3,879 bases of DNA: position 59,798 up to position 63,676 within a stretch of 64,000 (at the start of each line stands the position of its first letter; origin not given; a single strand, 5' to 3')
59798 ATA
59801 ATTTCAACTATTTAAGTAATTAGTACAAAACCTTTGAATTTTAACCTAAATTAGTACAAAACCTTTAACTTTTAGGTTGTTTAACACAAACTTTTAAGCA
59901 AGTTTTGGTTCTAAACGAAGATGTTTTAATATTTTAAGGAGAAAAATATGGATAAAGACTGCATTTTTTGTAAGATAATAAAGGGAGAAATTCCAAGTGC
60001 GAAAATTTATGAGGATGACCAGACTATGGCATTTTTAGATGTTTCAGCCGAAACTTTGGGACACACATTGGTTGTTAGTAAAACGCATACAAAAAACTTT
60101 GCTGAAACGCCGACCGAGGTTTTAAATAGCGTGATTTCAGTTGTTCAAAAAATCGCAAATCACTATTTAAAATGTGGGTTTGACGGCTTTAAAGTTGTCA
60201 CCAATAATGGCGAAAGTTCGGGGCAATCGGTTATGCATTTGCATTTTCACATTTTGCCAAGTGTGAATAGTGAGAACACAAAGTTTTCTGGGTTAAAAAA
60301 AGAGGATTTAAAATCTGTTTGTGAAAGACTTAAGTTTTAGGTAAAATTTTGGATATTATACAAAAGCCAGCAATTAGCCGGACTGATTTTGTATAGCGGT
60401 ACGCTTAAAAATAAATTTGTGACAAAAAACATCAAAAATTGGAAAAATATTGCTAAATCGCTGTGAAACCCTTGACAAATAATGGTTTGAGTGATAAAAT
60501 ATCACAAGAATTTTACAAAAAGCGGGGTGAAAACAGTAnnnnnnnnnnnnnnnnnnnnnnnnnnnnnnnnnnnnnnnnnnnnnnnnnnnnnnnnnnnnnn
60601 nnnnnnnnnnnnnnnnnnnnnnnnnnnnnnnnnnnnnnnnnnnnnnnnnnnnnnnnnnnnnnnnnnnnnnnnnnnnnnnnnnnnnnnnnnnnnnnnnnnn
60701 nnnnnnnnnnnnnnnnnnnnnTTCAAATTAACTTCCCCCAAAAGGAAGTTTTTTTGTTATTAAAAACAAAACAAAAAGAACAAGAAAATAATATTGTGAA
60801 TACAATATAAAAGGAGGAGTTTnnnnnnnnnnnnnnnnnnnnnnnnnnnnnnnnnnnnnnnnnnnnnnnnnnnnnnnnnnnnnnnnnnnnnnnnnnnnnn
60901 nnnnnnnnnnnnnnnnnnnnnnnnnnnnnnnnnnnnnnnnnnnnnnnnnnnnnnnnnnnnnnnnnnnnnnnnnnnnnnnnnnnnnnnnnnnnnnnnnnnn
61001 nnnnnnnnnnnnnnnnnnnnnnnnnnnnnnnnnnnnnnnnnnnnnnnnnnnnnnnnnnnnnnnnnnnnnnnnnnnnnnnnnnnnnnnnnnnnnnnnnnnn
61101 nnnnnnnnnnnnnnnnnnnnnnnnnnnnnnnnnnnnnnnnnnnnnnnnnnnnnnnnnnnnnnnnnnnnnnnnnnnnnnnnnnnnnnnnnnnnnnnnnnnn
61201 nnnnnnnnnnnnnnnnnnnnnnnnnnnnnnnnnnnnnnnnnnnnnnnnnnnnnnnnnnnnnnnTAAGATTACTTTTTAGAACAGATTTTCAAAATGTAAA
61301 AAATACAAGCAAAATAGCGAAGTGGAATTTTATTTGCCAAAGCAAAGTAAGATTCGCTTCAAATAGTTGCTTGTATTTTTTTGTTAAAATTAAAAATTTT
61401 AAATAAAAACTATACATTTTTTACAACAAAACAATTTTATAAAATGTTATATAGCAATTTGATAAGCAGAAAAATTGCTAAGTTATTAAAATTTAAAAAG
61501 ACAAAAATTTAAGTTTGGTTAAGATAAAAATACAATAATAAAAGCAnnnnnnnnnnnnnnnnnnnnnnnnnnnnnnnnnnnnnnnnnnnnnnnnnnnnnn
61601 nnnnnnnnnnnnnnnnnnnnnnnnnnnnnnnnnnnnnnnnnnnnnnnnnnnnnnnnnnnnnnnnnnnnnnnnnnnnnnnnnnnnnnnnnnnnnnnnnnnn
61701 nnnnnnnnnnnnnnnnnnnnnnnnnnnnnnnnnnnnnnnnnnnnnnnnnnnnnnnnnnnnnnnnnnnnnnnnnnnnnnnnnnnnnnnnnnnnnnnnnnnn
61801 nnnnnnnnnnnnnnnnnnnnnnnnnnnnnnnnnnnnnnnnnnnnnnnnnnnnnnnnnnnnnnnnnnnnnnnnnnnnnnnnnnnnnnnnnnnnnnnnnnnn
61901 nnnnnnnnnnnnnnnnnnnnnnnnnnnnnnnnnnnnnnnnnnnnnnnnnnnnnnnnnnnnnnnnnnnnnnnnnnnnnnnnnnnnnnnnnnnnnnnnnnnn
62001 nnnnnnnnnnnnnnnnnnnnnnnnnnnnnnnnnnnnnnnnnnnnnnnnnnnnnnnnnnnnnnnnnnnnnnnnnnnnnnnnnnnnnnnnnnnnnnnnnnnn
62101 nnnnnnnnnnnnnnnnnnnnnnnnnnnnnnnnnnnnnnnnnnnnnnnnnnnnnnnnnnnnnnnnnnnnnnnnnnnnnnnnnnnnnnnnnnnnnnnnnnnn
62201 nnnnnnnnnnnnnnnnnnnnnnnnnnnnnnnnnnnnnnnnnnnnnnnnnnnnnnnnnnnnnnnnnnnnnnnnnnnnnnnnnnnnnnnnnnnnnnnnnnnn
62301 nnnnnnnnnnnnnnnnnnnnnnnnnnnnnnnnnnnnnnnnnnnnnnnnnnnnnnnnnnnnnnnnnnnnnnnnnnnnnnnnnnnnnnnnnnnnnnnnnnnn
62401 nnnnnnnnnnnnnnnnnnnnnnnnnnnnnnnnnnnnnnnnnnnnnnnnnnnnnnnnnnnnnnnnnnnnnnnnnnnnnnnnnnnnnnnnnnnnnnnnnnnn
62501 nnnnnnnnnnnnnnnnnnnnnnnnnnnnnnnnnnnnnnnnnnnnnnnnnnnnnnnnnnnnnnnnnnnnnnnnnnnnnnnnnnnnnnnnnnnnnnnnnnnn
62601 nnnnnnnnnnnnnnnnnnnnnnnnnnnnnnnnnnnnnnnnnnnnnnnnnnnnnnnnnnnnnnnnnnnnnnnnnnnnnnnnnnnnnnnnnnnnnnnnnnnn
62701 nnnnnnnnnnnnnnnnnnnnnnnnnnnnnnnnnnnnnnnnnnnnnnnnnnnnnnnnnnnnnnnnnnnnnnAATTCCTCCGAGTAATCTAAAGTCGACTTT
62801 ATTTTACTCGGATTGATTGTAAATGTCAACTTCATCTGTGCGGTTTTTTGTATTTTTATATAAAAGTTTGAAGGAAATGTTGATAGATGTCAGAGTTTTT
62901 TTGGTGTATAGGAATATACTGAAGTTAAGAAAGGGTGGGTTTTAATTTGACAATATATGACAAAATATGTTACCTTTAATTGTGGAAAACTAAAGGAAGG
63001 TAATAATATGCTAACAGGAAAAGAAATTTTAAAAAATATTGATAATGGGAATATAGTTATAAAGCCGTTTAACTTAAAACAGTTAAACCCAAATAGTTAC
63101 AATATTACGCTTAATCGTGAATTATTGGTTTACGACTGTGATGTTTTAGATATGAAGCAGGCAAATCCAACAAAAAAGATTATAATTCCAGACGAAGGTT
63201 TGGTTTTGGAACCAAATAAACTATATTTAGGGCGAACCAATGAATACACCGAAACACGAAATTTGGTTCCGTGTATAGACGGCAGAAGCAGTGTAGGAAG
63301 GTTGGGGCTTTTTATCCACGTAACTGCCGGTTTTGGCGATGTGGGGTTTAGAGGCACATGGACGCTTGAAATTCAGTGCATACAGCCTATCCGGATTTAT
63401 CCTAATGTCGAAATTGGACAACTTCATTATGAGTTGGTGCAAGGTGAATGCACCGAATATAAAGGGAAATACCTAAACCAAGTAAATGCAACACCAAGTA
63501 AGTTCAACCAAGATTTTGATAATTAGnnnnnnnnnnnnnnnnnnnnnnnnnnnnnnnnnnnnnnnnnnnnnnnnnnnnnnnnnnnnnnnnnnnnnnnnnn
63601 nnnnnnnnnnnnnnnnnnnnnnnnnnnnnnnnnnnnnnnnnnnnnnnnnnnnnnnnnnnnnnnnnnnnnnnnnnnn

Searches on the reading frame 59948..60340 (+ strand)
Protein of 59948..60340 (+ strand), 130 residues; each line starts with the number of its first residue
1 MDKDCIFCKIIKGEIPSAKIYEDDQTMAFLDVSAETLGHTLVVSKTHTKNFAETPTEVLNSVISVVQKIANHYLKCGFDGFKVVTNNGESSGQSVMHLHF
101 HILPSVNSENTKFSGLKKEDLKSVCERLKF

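Call 23: search_protein_families(library=pfam, proteins=[window:59948-60340:+], max_evalue=0.01)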
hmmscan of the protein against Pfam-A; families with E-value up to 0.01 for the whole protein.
window:59948-60340:+ (130 aa): 2 families
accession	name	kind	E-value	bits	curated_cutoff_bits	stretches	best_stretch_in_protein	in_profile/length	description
PF01230.28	HIT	-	2e-25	89.7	21.5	1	12-105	1-95/98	HIT domain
PF11969.13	DcpS_C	-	2.7e-15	57.3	24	1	5-104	2-101/114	Scavenger mRNA decapping enzyme C-term binding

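Call 43: find_encoding_contigs(protein=window:59948-60340:+, flank=10000, max_places=10)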
Protein window:59948-60340:+ (130 aa): 5 contigs read that carry it; 4 places shown.
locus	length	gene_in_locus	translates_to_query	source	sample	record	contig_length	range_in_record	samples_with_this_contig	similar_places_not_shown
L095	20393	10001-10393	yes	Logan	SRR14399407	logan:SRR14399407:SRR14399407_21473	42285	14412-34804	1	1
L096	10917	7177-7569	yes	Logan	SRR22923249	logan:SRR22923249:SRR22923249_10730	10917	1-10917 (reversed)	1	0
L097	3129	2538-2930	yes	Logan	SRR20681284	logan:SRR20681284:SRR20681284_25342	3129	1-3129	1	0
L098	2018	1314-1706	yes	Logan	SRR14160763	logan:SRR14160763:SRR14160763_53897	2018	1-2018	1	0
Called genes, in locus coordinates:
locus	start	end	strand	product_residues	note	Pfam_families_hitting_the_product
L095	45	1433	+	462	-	PF01336:tRNA_anti-codon, PF00152:tRNA-synt_2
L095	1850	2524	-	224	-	-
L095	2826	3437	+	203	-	PF01741:MscL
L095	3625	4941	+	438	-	PF02878:PGM_PMM_I, PF02879:PGM_PMM_II, PF02880:PGM_PMM_III, PF00408:PGM_PMM_IV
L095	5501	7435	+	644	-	PF00005:ABC_tran, PF00006:ATP-synt_ab (faint), PF00931:NB-ARC (faint), PF02463:SMC_N (weak), PF03193:RsgA_GTPase (faint), PF12848:ABC_tran_Xtn, PF00005:ABC_tran, PF16326:ABC_tran_CTD, +4 more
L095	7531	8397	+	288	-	PF01171:ATP_bind_3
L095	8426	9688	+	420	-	PF00919:UPF0004, PF04055:Radical_SAM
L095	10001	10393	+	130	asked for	PF11969:DcpS_C, PF01230:HIT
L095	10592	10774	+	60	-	PF01165:Ribosomal_S21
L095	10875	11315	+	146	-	-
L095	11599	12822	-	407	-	PF13173:AAA_14, PF13635:DUF4143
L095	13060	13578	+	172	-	PF22769:DCD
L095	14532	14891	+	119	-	-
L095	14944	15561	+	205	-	-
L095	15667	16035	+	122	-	PF12643:MazG-like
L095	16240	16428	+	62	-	-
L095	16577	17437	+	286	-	PF01569:PAP2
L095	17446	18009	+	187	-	-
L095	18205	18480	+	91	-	-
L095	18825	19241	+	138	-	-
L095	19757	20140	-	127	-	PF13443:HTH_26, PF13560:HTH_31 (faint), PF01381:HTH_3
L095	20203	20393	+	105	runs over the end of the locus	-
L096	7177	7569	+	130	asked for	PF11969:DcpS_C, PF01230:HIT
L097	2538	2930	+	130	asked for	PF11969:DcpS_C, PF01230:HIT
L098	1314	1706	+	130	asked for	PF11969:DcpS_C, PF01230:HIT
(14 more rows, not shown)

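Call 51: search_protein_families(library=phrogs, proteins=[L095:14532-14891:+, L095:14944-15561:+, L095:15667-16035:+, L095:16240-16428:+, L095:17446-18009:+, L095:18205-18480:+, L095:18825-19241:+, L095:19757-20140:-], max_evalue=0.001)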
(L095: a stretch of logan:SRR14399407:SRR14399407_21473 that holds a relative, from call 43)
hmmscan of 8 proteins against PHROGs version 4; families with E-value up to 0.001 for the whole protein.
L095:14532-14891:+ (119 aa): 0 families

L095:14944-15561:+ (205 aa): 0 families

L095:15667-16035:+ (122 aa): 2 families
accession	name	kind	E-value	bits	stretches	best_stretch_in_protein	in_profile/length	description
phrog_3301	-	other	1.1e-12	49.2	1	7-108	48-163/169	pyrophosphatase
phrog_9147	-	unknown function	1.3e-05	25.9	1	29-106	19-96/204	-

L095:16240-16428:+ (62 aa): 0 families

L095:17446-18009:+ (187 aa): 0 families

L095:18205-18480:+ (91 aa): 0 families

L095:18825-19241:+ (138 aa): 0 families

L095:19757-20140:- (127 aa): 17 families
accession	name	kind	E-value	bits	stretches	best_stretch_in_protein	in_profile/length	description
phrog_8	-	transcription regulation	2.6e-16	61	1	22-107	70-150/346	transcriptional regulator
phrog_3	-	transcription regulation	1.5e-13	52.3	1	23-99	83-157/430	transcriptional repressor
phrog_2967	-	transcription regulation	1.6e-11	45.2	1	27-127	9-109/225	transcriptional regulator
phrog_4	-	transcription regulation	6.3e-11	42.9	1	26-97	130-201/400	transcriptional repressor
phrog_1373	-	transcription regulation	1.3e-08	36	1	27-100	62-135/166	transcriptional regulator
phrog_4583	-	transcription regulation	1.1e-06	29.6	1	31-92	13-74/81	transcriptional repressor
phrog_2439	-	transcription regulation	1.6e-06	28.2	1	31-114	10-89/367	transcriptional regulator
phrog_4268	-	transcription regulation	1.2e-05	26.4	1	25-85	32-90/96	transcriptional repressor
phrog_2328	-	transcription regulation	4.4e-05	24.3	1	39-95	26-82/128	transcriptional repressor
phrog_7241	-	transcription regulation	4.6e-05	24.5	1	38-85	71-118/122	transcriptional regulator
phrog_296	-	integration and excision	5.5e-05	23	1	26-80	225-279/626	DNA transposition protein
phrog_5823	-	transcription regulation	9e-05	22.8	1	27-97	5-76/404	transcriptional regulator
phrog_3037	-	transcription regulation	0.00013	22.9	1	43-84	30-71/189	transcriptional repressor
phrog_769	-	transcription regulation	0.00015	22.7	1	32-66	15-49/89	transcriptional repressor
phrog_3557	-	transcription regulation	0.00019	22.6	1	30-87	15-71/142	transcriptional regulator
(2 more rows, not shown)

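Call 52: search_protein_families(library=ncbifam, proteins=[L095:14532-14891:+, L095:14944-15561:+, L095:15667-16035:+, L095:16240-16428:+, L095:17446-18009:+, L095:18205-18480:+, L095:18825-19241:+, L095:19757-20140:-], max_evalue=0.001)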
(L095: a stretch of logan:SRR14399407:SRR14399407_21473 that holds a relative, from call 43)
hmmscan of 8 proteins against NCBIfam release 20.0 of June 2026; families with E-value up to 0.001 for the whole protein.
L095:14532-14891:+ (119 aa): 0 families

L095:14944-15561:+ (205 aa): 1 family
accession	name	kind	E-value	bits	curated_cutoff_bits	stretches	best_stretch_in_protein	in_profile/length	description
NF041770.1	CFI_box_CTERM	domain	1.5e-06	27.9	40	1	87-149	5-65/69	CFI-box-CTERM domain-containing protein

L095:15667-16035:+ (122 aa): 0 families

L095:16240-16428:+ (62 aa): 0 families

L095:17446-18009:+ (187 aa): 0 families

L095:18205-18480:+ (91 aa): 0 families

L095:18825-19241:+ (138 aa): 0 families

L095:19757-20140:- (127 aa): 5 families
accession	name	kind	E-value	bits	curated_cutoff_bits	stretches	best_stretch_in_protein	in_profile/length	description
NF007408.0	PRK09943.1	equivalog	1.9e-09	37.4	211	1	31-121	10-99/185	HTH-type transcriptional regulator PuuR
NF041951.1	phage_RstR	subfamily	9.8e-08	32.2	80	1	27-125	1-101/108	RstR family transcriptional repressor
NF006015.0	PRK08154.1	subfamily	1.1e-06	28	204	1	25-124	27-126/314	anaerobic benzoate catabolism transcriptional regulator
NF010465.0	PRK13890.1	equivalog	1.5e-05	25.1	96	1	33-90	10-67/121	conjugal transfer protein TrbA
TIGR00270.2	TIGR00270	equivalog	4.5e-05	23.3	110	1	20-94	67-141/159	multiprotein bridging factor aMBF1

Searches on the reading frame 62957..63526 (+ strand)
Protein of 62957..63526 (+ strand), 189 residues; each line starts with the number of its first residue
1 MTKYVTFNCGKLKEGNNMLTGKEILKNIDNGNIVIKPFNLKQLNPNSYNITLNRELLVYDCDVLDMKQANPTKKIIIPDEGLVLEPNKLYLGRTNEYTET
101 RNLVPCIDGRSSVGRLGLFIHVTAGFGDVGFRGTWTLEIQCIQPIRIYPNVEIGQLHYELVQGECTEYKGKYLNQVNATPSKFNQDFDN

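Call 11: find_encoding_contigs(protein=window:62957-63526:+, flank=10000, max_places=10)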
Protein window:62957-63526:+ (189 aa): 5 contigs read that carry it; 5 places shown.
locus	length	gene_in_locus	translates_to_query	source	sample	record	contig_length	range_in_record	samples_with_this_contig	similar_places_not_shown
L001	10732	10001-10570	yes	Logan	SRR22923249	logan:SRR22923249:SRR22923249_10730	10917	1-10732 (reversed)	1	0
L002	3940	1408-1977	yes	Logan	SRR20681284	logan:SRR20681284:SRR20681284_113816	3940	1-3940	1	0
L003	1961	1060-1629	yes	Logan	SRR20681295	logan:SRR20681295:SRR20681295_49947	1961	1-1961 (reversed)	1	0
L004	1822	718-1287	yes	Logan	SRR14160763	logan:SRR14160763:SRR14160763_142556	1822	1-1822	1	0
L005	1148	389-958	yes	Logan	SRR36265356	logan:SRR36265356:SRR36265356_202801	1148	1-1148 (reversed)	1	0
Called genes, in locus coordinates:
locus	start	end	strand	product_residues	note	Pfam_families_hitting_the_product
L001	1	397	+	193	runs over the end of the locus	?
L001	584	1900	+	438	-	PF02878:PGM_PMM_I, PF02879:PGM_PMM_II, PF02880:PGM_PMM_III, PF00408:PGM_PMM_IV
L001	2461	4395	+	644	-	PF00005:ABC_tran, PF00006:ATP-synt_ab (faint), PF00931:NB-ARC (faint), PF02463:SMC_N (faint), PF03193:RsgA_GTPase (faint), PF12848:ABC_tran_Xtn, PF00005:ABC_tran, PF16326:ABC_tran_CTD, +4 more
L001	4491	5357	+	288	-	PF01171:ATP_bind_3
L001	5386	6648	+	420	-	PF00919:UPF0004, PF04055:Radical_SAM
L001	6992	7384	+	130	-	PF11969:DcpS_C, PF01230:HIT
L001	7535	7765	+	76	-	PF01165:Ribosomal_S21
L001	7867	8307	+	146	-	-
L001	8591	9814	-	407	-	PF13173:AAA_14, PF13635:DUF4143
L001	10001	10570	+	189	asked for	PF22769:DCD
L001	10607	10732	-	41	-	?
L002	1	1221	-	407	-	PF13173:AAA_14, PF13635:DUF4143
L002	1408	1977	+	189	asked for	PF22769:DCD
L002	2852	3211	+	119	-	-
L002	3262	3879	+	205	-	-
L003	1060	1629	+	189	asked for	PF22769:DCD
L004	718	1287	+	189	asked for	PF22769:DCD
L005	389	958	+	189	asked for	PF22769:DCD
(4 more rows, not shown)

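Call 23: search_protein_families(library=pfam, proteins=[L002:2852-3211:+, L002:3262-3879:+], max_evalue=0.01)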
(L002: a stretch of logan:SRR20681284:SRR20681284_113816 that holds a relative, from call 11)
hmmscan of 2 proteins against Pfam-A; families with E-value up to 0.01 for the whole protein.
L002:2852-3211:+ (119 aa): 0 families

L002:3262-3879:+ (205 aa): 0 families

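Call 29: find_homologous_proteins(query=window:62957-63526:+, max_evalue=1e-40)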
Query window:62957-63526:+ (189 aa): 7630 proteins with E <= 1e-40 among 8000 candidates; the best 120 are listed.
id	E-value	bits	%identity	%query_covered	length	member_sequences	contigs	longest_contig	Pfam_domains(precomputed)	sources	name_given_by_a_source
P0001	1.1e-103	363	91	90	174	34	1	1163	PF22769.2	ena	-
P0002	1.0e-89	317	81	90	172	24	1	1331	PF22769.2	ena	-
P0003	2.3e-89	316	80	90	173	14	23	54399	PF22769.2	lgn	-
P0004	6.0e-89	315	79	90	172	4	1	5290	PF22769.2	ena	-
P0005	3.6e-88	312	81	90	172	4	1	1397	PF22769.2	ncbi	-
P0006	1.3e-87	310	78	90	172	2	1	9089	PF22769.2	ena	-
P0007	7.5e-87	308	78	90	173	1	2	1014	PF22769.2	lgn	-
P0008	8.4e-87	308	76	90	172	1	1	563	PF22769.2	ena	-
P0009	9.9e-86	304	78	90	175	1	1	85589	PF22769.2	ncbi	-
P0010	1.7e-84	300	77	90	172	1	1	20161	PF22769.2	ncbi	-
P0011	2.0e-84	300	75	90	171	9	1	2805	PF22769.2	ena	-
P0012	2.8e-84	299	76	90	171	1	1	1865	PF22769.2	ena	-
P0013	3.6e-84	299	77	90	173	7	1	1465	PF22769.2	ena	-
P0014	6.3e-84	298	78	90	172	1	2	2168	PF22769.2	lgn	-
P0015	1.1e-83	297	76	90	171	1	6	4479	PF22769.2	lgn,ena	-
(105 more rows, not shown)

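Call 30: find_encoding_contigs(protein=P0003, flank=10000, max_places=4)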
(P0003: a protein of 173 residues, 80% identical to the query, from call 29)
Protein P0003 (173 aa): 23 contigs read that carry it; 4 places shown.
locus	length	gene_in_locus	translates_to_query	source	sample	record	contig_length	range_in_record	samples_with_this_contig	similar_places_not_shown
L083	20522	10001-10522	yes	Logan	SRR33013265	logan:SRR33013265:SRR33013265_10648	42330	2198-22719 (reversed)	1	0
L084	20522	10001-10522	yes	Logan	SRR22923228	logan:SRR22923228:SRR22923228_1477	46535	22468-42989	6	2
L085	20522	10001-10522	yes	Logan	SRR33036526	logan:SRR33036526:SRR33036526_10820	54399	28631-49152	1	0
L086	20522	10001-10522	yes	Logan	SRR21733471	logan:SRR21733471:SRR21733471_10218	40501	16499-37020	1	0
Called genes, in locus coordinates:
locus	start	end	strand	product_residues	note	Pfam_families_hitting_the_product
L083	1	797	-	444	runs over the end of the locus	PF01171:ATP_bind_3, PF11734:TilS_C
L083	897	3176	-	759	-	PF19732:SpoIIE_N, PF07228:SpoIIE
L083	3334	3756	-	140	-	-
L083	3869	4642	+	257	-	PF00583:Acetyltransf_1, PF13508:Acetyltransf_7, PF04266:ASCH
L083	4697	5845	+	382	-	-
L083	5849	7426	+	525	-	PF00128:Alpha-amylase, PF14701:hDGE_amylase (faint)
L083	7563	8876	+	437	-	PF03952:Enolase_N, PF00113:Enolase_C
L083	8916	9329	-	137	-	PF00293:NUDIX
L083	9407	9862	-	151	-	PF00583:Acetyltransf_1 (weak)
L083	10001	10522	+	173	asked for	PF22769:DCD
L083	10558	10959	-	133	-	-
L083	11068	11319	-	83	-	PF13443:HTH_26, PF01381:HTH_3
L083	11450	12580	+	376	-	-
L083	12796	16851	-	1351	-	PF02368:Big_2 (weak), PF26918:Ig_Eae (faint), PF02368:Big_2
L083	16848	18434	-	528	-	-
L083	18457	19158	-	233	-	PF13476:AAA_23 (faint), PF00005:ABC_tran, PF13304:AAA_21 (faint)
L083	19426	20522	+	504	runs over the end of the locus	PF00675:Peptidase_M16, PF05193:Peptidase_M16_C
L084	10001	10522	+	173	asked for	PF22769:DCD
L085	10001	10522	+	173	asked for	PF22769:DCD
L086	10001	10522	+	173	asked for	PF22769:DCD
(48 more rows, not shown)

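Call 31: find_encoding_contigs(protein=P0009, flank=10000, max_places=3)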
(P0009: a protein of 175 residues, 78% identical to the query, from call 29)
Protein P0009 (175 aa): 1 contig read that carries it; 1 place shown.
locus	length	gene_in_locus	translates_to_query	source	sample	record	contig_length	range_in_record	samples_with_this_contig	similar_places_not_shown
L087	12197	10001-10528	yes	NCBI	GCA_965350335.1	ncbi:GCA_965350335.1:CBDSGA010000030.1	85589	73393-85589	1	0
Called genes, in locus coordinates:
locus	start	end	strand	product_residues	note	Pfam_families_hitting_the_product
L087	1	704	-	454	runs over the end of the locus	PF03448:MgtE_N, PF00571:CBS, PF01769:MgtE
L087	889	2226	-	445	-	PF01171:ATP_bind_3, PF11734:TilS_C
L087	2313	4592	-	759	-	PF19732:SpoIIE_N, PF07228:SpoIIE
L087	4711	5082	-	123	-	-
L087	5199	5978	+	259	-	PF00583:Acetyltransf_1, PF13673:Acetyltransf_10, PF13508:Acetyltransf_7, PF04266:ASCH (weak)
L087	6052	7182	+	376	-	-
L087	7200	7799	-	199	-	-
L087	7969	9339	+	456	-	PF03952:Enolase_N, PF00113:Enolase_C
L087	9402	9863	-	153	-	PF00583:Acetyltransf_1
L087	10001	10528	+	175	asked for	PF22769:DCD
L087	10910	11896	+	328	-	PF11185:DUF2971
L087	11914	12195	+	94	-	?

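Call 33: find_encoding_contigs(protein=P0001, flank=10000, max_places=5)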
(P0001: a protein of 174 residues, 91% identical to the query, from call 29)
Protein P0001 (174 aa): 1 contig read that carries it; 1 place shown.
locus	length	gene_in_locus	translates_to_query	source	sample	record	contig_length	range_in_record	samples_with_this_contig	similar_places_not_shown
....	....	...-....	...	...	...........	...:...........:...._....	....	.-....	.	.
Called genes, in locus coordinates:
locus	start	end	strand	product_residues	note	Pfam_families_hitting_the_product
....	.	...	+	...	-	?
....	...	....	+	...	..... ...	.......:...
